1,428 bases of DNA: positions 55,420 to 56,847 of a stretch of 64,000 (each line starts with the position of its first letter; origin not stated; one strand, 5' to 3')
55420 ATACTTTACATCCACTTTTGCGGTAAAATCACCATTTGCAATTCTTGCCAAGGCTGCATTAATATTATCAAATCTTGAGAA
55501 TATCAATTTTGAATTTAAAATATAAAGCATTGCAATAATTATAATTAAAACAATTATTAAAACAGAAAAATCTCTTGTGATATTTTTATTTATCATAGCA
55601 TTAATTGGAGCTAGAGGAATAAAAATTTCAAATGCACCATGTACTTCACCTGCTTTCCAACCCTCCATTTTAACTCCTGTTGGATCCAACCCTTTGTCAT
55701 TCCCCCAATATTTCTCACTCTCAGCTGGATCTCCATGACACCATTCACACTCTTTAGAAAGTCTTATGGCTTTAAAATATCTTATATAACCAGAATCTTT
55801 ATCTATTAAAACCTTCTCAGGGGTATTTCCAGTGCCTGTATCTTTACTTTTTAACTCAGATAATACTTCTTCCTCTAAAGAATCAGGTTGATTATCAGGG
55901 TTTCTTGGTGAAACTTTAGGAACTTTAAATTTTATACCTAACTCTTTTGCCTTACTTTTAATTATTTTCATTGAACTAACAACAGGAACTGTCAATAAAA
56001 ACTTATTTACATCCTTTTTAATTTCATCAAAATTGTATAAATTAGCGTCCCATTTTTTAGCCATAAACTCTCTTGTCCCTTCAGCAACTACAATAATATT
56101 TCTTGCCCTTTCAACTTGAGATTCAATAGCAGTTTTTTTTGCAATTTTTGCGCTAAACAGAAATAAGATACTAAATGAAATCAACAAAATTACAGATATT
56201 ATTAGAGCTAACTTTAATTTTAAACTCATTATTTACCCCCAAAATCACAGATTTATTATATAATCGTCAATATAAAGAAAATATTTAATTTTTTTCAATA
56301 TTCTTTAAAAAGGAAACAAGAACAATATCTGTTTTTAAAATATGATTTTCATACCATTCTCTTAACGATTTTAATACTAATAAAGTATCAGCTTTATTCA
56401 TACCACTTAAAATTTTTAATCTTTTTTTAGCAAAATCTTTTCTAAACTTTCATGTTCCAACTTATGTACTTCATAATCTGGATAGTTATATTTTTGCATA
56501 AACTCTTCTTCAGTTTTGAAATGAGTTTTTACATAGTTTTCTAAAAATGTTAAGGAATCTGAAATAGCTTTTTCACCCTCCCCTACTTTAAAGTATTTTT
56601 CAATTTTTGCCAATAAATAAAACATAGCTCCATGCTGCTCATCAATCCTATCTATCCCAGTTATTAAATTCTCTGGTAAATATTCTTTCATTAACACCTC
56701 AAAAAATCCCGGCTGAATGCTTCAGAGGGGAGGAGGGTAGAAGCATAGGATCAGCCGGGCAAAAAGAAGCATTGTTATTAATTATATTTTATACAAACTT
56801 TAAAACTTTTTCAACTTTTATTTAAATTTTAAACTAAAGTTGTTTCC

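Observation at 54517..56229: Chemoreceptor with a single CxxCH heme-c motif in its periplasmic sensor domain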

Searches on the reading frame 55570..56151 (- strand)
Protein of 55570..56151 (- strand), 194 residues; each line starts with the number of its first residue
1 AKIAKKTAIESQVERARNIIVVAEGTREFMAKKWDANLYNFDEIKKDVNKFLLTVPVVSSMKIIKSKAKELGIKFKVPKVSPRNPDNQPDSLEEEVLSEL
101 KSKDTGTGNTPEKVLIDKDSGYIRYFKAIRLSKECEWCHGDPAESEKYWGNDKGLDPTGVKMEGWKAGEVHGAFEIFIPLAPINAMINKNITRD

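Call 5: search_solved_structures(query=window:55570-56151:-, max_evalue=10, show_alignments=3)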
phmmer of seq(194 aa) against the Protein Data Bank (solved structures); distinct sequences matched with E-value up to 10: 0.

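Call 34: search_solved_structures(query=A2, max_evalue=10, show_alignments=3)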
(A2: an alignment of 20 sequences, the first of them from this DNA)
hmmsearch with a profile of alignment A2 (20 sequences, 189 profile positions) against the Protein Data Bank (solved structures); distinct sequences matched with E-value up to 10: 3.
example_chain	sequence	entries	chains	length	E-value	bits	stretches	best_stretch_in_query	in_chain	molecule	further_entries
5b82_A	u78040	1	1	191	9.8e-07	31.9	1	62-171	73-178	Tll0287 protein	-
8yts_A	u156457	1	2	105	0.044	16.7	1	127-171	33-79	Cytochrome C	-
8k9e_A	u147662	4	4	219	3.2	10.6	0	119-155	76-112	Cytochrome c7-like domain-containing protein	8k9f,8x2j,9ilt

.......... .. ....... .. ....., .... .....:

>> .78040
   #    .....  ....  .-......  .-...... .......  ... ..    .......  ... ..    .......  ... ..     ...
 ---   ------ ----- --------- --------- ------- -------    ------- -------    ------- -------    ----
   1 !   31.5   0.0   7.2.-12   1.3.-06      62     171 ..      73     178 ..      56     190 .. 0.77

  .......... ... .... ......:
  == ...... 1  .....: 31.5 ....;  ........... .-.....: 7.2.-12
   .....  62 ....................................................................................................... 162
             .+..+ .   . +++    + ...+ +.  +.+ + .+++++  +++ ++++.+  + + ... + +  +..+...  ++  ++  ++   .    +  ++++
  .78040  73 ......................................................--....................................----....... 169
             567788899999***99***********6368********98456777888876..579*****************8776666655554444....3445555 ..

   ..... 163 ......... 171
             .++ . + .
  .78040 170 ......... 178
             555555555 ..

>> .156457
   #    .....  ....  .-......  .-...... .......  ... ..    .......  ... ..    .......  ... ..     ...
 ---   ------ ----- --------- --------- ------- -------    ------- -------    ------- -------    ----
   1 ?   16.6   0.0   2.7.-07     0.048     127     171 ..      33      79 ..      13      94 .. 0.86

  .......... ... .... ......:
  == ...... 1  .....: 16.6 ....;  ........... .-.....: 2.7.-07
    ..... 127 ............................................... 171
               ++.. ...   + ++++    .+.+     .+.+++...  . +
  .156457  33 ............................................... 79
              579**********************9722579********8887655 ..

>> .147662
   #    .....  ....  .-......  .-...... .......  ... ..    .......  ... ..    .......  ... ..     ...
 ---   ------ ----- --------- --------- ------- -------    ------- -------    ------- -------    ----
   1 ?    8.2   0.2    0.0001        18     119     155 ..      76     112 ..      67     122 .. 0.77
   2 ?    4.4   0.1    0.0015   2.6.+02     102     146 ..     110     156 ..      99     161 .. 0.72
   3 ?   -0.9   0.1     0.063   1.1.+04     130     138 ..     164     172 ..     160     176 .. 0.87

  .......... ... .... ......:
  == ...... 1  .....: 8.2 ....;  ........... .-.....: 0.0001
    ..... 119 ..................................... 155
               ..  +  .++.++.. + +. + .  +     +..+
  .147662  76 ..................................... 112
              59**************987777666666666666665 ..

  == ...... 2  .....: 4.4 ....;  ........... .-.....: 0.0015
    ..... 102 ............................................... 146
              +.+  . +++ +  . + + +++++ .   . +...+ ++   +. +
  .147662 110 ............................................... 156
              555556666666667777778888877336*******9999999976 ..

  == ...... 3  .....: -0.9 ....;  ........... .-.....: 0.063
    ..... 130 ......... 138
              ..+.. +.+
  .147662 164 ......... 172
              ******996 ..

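Call 69: search_protein_representatives(protein=window:55570-56151:-)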
Query: 194 residues. Proteins with E-value up to 0.001 (for the whole library): 795; up to 1e-10: 461; up to 1e-30: 142. The best 150 are listed.
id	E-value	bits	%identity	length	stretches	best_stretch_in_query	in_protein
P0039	4.0e-86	304.1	69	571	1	2-194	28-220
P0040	5.2e-73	261.3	60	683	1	3-191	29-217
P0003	3.7e-61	222.6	49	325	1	2-191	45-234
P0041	1.2e-57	211.2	49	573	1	2-192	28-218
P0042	1.0e-48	182.1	51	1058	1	5-189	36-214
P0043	1.1e-48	181.9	49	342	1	9-190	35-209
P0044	2.2e-48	181.0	53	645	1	8-190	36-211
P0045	4.4e-48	180.0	50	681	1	4-190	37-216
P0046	2.6e-46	174.2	56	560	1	5-185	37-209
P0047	2.9e-46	174.0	49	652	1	5-186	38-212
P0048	2.2e-45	171.2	47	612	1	2-189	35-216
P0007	5.3e-45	169.9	49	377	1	6-184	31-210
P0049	5.5e-45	169.9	46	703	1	7-189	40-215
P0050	6.4e-45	169.6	44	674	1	5-184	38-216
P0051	7.2e-45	169.5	48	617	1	5-183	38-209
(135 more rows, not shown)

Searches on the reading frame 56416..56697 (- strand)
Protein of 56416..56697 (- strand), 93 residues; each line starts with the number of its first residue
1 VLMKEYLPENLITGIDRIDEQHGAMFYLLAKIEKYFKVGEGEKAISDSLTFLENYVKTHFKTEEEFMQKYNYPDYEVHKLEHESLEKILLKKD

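Call 3: search_protein_families(library=pfam, proteins=[window:56416-56697:-], max_evalue=0.01)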
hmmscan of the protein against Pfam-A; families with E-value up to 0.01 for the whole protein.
window:56416-56697:- (93 aa): 1 family
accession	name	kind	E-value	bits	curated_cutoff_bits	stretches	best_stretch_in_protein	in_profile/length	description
PF01814.28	Hemerythrin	-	1.4e-09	38.9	25.3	1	13-89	1-85/127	Hemerythrin HHE cation binding domain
